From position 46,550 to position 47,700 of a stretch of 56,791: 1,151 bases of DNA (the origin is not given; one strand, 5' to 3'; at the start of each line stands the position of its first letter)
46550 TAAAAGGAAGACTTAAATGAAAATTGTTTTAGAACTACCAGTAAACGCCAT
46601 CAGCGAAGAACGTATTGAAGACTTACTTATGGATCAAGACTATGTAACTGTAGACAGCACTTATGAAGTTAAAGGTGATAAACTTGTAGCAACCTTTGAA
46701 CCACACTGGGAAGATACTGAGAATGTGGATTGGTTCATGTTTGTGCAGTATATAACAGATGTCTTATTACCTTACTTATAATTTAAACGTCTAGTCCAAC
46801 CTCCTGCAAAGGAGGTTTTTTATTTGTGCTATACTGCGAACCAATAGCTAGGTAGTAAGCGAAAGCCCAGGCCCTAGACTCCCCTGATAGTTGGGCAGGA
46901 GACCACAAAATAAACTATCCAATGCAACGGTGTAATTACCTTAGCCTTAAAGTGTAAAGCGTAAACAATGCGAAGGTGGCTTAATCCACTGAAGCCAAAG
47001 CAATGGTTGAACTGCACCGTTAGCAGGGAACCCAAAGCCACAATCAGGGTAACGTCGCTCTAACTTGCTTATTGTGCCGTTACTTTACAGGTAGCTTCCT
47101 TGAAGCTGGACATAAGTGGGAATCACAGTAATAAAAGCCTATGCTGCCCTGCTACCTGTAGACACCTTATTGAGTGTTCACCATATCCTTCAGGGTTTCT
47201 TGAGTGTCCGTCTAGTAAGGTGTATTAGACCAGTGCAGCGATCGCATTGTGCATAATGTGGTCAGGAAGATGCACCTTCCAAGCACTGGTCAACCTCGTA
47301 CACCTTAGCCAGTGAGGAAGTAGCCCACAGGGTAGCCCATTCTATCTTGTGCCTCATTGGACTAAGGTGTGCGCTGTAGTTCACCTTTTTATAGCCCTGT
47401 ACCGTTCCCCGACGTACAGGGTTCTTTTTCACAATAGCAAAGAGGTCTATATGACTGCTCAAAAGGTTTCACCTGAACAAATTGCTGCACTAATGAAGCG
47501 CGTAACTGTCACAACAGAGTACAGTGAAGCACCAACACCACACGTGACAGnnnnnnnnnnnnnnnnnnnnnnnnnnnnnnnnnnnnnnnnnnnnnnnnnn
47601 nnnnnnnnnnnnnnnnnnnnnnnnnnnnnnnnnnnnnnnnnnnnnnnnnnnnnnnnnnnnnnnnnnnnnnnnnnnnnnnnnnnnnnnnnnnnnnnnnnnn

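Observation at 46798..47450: ~600-nt ORF-free, highly structured region bracketed by two terminators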

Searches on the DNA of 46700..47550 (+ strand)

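Call 4: search_rna_families(source=window, start=46700, end=47550, threshold=evalue, max_evalue=10, show_alignments=3)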
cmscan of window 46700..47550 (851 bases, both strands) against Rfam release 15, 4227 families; matches with E-value up to 10: 5.
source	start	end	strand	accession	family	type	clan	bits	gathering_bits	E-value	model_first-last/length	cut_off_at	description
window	46760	46854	-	RF03095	RAGATH-17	Gene; sRNA;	-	21.2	102.3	5.1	1-96/96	no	RAGATH-17 RNA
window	47395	47448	+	RF02401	ClpQY_promoter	Cis-reg;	-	20.3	42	0.065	1-50/57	no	ClpQY promoter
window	47381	47457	-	RF00129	mir-103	Gene; miRNA;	-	15.7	59.6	1.5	1-78/78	no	mir-103/107 microRNA precursor family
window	46840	46961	-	RF01956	NEAT1_2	Gene; lncRNA;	-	12.2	60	7.4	1-116/116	no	Nuclear enriched abundant transcript 1 conserved region 2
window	47075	47170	+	RF00174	Cobalamin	Cis-reg; riboswitch;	CL00101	12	31.5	1.7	1-189/189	no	Cobalamin riboswitch aptamer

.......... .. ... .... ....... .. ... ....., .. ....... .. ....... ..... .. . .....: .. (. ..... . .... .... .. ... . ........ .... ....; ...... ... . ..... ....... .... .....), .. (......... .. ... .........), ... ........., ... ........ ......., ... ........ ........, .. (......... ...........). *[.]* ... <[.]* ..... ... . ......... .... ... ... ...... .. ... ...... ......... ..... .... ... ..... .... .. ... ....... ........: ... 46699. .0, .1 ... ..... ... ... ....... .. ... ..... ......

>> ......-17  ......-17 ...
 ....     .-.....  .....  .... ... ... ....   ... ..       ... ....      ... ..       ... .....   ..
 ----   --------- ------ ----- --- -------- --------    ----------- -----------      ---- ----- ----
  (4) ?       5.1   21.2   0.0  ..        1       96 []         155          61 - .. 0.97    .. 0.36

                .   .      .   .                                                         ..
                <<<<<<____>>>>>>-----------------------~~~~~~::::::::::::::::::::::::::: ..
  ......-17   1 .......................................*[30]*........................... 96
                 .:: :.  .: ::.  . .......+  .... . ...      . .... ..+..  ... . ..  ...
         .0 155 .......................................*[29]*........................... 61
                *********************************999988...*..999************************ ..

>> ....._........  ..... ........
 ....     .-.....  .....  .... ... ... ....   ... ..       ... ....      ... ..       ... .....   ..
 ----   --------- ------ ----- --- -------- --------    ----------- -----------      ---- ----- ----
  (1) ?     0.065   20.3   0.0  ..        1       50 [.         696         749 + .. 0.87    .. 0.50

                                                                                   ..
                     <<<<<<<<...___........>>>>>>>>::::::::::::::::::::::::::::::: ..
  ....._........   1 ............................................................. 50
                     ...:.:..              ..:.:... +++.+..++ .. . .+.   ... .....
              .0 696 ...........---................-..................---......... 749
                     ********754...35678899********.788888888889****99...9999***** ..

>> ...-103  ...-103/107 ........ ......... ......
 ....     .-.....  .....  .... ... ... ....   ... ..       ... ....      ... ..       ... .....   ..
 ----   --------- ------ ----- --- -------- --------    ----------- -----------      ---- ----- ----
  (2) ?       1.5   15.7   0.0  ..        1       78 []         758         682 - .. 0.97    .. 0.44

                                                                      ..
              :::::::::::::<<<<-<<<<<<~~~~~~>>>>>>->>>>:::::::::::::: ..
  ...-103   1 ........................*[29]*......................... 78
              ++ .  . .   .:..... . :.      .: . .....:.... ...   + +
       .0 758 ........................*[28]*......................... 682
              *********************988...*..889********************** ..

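Call 7: search_dna_similar(query=window:46780-47460:+, collection=phages, mode=distant, max_rows=40)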
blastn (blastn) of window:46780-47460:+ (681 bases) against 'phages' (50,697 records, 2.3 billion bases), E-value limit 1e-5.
No match.

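Call 42: build_rna_model(alignment_id=A1, structure=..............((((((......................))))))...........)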
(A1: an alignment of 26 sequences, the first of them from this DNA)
Model R1 built from alignment A1 (26 sequences, 59 columns); structure: as given.
model positions 57; base pairs 6; branch points 0; effective number of sequences 14.08; information 0.977 bits per position. Calibrated on 0.2 Mb of random sequence (short: E-values are rough).
structure used (alignment columns):
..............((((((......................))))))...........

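Call 43: search_with_rna_model(model_id=R1, sources=[window, L001, L002, L003, L004, L005, L006, L007, L008, L009, L010, L011, L012, L013, L014, L015, L016, L017, L018, L019, L020, L021, L022, L023, L024, L025, L026, L027, L028, L029, L030, L031, L032, L033, L034, L035, L036, L037, L038, L039, L040, L041, L042, L043, L044, L045, L046, L047, L048, L049, L050, L051, L052, L053, L054, L055, L056, L057, L058, L059, L060, L061, L062, L063, L064, L065, L066, L067, L068, L069, L070, L071, L072, L073, L074, L075, L076, L077, L078, L079, L080, L081, L082, L083, L084, L085, L086, L087, L088, L089, L090, L091, L092, L093, L094], max_evalue=1)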
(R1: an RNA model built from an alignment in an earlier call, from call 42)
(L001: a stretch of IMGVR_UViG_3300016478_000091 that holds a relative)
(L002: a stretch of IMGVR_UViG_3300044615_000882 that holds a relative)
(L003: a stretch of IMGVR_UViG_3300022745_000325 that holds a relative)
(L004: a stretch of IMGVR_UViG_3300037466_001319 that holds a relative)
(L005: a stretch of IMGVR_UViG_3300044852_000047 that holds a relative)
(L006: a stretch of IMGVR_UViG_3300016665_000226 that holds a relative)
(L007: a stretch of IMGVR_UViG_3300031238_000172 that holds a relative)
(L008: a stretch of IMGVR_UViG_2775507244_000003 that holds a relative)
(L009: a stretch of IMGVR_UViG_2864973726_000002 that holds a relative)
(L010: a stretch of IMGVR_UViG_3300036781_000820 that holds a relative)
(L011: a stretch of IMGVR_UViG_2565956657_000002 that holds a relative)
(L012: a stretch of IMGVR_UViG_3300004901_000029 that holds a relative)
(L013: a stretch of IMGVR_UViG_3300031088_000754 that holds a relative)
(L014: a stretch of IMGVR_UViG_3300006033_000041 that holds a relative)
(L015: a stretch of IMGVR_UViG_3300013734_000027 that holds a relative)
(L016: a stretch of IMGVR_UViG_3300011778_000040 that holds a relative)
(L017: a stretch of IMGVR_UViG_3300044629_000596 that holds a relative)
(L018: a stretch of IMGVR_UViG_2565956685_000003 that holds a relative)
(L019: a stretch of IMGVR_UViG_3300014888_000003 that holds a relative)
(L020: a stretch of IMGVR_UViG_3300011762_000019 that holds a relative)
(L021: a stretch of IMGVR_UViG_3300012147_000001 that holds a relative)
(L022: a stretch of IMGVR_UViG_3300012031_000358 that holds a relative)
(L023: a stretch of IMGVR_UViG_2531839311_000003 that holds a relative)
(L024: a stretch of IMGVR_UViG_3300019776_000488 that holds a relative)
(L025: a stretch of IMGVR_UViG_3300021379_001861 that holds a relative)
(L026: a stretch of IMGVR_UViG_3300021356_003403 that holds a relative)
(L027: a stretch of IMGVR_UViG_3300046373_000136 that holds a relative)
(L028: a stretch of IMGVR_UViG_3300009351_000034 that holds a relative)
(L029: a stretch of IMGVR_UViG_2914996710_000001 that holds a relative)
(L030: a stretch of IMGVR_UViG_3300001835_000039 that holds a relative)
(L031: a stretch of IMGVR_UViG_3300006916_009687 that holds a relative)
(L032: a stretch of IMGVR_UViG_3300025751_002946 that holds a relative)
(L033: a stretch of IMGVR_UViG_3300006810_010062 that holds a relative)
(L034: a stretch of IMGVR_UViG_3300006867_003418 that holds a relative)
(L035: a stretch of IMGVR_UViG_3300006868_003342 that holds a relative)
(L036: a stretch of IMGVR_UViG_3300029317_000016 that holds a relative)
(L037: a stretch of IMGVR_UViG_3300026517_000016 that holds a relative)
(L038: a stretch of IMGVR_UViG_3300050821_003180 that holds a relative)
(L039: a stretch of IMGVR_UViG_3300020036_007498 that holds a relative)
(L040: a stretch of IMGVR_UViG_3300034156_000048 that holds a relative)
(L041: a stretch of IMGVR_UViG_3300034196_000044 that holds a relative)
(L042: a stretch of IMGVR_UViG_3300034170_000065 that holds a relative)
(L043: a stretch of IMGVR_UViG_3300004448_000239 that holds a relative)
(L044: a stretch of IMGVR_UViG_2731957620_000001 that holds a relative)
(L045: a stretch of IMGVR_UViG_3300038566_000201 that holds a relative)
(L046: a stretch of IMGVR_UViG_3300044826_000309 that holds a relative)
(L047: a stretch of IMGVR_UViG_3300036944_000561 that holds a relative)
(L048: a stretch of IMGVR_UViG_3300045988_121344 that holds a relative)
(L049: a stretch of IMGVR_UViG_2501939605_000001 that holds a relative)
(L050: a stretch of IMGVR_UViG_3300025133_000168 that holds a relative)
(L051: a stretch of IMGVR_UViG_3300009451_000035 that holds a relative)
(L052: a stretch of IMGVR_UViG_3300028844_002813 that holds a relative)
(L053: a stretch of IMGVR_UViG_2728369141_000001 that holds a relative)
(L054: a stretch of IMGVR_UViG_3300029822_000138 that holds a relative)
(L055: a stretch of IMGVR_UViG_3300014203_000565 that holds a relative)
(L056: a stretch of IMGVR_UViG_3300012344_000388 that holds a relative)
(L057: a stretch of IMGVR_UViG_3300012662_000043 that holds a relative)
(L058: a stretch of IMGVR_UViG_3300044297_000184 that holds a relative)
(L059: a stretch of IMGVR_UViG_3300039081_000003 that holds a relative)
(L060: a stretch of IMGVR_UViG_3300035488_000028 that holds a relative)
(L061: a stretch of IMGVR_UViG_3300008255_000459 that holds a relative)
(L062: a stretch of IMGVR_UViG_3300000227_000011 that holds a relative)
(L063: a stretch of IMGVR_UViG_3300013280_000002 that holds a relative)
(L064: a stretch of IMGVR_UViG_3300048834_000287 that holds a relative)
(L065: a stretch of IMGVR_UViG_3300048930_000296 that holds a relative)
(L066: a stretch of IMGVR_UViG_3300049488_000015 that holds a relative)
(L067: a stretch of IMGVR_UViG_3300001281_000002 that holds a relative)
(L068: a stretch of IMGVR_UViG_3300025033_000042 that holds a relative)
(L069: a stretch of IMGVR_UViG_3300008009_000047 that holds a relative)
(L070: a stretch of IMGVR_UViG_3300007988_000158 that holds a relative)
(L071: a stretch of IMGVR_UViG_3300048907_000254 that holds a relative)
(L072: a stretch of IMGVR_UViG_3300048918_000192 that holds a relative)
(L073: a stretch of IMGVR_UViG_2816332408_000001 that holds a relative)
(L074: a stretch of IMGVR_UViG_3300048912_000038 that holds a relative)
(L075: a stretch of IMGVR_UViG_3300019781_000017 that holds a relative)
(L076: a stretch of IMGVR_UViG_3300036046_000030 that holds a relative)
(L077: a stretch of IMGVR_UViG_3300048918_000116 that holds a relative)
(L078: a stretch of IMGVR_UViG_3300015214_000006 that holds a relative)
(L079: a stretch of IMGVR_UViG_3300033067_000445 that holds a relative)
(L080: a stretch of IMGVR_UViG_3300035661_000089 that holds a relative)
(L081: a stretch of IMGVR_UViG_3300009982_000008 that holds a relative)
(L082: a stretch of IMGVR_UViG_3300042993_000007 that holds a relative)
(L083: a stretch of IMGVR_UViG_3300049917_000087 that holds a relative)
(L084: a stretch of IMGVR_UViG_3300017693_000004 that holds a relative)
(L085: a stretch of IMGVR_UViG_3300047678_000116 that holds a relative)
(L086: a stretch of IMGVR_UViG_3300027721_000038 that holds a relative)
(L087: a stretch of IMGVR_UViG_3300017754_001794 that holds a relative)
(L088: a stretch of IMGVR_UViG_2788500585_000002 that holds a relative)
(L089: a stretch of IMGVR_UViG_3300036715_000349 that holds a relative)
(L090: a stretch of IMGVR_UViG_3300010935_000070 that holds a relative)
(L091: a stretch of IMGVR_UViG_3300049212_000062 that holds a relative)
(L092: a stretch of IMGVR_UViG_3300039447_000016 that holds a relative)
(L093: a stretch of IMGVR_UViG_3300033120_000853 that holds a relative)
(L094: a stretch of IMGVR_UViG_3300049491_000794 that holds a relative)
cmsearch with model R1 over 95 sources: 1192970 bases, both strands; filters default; matches with E-value up to 1: 13.
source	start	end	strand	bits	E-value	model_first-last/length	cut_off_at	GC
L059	7883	7939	-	75.9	7.8e-14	1-57/57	no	0.61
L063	7857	7913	-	75.6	8.9e-14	1-57/57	no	0.65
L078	8051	8107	-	75.3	1e-13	1-57/57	no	0.65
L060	7199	7255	-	75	1.2e-13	1-57/57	no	0.63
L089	8402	8458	-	72.1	5.2e-13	1-57/57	no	0.54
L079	8435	8491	-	71.5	7.3e-13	1-57/57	no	0.56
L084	8044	8100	-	71.3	8.1e-13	1-57/57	no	0.68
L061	8139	8195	-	70.4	1.3e-12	1-57/57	no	0.63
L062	8470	8526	-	66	1.2e-11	1-57/57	no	0.63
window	46873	46929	+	55.3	2.7e-09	1-57/57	no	0.47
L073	8371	8427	-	26.2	0.0074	1-57/57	no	0.56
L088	8371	8427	-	26.2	0.0074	1-57/57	no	0.56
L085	2215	2271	-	20.9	0.11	1-57/57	no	0.56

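Call 44: search_with_rna_model(model_id=R1, sources=[L073, L085, L064, L066, L068, L072, L077, L081, L082, L083, L086, L087, L091, L093], max_evalue=10, show_alignments=4)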
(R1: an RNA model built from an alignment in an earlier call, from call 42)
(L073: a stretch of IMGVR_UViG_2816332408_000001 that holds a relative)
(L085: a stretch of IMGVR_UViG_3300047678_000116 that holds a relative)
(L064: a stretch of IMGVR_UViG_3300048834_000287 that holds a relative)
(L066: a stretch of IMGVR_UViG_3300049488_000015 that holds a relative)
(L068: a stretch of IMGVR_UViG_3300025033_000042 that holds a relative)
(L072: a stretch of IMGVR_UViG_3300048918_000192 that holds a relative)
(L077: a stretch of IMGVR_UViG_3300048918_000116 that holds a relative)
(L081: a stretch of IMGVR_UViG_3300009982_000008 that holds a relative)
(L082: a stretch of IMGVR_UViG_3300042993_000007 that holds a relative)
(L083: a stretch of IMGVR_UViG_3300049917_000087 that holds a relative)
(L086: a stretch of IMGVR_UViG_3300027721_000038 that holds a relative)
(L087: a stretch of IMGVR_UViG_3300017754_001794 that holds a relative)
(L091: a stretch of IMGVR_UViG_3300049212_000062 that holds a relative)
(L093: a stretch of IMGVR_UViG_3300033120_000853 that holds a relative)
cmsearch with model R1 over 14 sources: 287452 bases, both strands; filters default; matches with E-value up to 10: 4.
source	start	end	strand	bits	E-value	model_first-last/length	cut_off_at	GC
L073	8371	8427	-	26.2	0.0018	1-57/57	no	0.56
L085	2215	2271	-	20.9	0.026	1-57/57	no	0.56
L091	8554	8611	-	17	0.19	1-57/57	no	0.66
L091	11158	11197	-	13.4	1.2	1-57/57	no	0.7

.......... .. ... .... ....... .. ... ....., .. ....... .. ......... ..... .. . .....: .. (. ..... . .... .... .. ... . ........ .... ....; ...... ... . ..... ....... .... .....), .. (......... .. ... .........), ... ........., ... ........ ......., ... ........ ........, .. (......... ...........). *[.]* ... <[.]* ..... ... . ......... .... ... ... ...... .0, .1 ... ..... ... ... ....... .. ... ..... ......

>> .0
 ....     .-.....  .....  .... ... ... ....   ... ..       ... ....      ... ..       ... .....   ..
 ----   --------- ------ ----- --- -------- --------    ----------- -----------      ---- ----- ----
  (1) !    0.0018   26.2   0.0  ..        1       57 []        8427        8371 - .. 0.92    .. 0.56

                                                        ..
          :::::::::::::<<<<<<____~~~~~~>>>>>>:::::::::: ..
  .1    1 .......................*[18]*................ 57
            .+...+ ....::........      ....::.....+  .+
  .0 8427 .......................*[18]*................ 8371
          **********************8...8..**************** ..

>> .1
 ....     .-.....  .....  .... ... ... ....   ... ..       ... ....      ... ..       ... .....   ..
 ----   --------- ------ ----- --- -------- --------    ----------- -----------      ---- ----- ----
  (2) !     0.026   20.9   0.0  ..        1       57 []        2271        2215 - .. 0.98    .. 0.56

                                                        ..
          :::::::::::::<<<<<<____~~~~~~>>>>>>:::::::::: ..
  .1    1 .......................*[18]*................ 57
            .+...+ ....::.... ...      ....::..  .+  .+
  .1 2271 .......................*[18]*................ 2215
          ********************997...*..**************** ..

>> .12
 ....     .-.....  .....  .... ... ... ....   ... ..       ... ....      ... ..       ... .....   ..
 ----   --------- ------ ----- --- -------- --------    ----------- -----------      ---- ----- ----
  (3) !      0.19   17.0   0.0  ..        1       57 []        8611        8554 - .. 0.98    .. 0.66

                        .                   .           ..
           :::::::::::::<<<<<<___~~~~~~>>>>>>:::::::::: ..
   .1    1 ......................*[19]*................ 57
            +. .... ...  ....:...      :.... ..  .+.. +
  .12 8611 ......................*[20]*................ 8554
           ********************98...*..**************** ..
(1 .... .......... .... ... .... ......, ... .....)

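Call 55: search_with_rna_model(model_id=R1, sources=[L142, L143, L144, L145], max_evalue=10, filters=off)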
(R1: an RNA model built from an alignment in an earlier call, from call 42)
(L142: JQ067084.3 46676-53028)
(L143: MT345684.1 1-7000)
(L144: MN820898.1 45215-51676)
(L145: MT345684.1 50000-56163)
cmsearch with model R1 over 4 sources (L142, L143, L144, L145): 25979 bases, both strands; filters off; matches with E-value up to 10: 10.
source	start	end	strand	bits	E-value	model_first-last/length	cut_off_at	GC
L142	3115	3171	+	74.9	2.7e-15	1-57/57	no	0.61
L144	3107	3163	+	21.9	0.0014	1-57/57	no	0.54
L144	446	495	-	20.9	0.0023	1-57/57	no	0.72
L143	5044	5100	+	12.4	0.18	1-57/57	no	0.54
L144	3979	3994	-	8.9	1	26-41/57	no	0.56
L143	4287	4331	-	8.8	1.1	1-57/57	no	0.51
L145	5760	5784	-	7.8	1.9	1-57/57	no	0.44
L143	5307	5329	-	6.9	3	1-57/57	no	0.57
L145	6062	6089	-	5.5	5.8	1-57/57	no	0.36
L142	1326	1341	-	4.8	8.4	26-41/57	no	0.44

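Call 58: search_with_rna_model(model_id=R1, source=L146, max_evalue=10, filters=off, show_alignments=2)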
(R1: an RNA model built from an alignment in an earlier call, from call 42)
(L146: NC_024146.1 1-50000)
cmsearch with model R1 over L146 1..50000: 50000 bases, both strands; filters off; matches with E-value up to 10: 12.
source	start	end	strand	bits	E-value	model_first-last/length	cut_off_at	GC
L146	6478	6493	-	11.6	0.5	26-41/57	no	0.56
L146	47932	47972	-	11.3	0.58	1-57/57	no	0.39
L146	33332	33374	-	10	1.1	1-57/57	no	0.51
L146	8039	8059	+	7.6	3.9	22-41/57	no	0.52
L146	45359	45399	+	7.4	4.4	1-57/57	no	0.59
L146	18298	18314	-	7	5.3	25-41/57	no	0.53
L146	25800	25813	-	6.9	5.6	28-41/57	no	0.43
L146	14138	14193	-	6.7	6.2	1-57/57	no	0.43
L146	47551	47578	-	6.7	6.3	1-57/57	no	0.5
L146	11054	11085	-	6.7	6.3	1-57/57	no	0.53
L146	37555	37607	+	6.2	7.9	1-57/57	no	0.53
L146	18681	18695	+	6.1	8.2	27-41/57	no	0.53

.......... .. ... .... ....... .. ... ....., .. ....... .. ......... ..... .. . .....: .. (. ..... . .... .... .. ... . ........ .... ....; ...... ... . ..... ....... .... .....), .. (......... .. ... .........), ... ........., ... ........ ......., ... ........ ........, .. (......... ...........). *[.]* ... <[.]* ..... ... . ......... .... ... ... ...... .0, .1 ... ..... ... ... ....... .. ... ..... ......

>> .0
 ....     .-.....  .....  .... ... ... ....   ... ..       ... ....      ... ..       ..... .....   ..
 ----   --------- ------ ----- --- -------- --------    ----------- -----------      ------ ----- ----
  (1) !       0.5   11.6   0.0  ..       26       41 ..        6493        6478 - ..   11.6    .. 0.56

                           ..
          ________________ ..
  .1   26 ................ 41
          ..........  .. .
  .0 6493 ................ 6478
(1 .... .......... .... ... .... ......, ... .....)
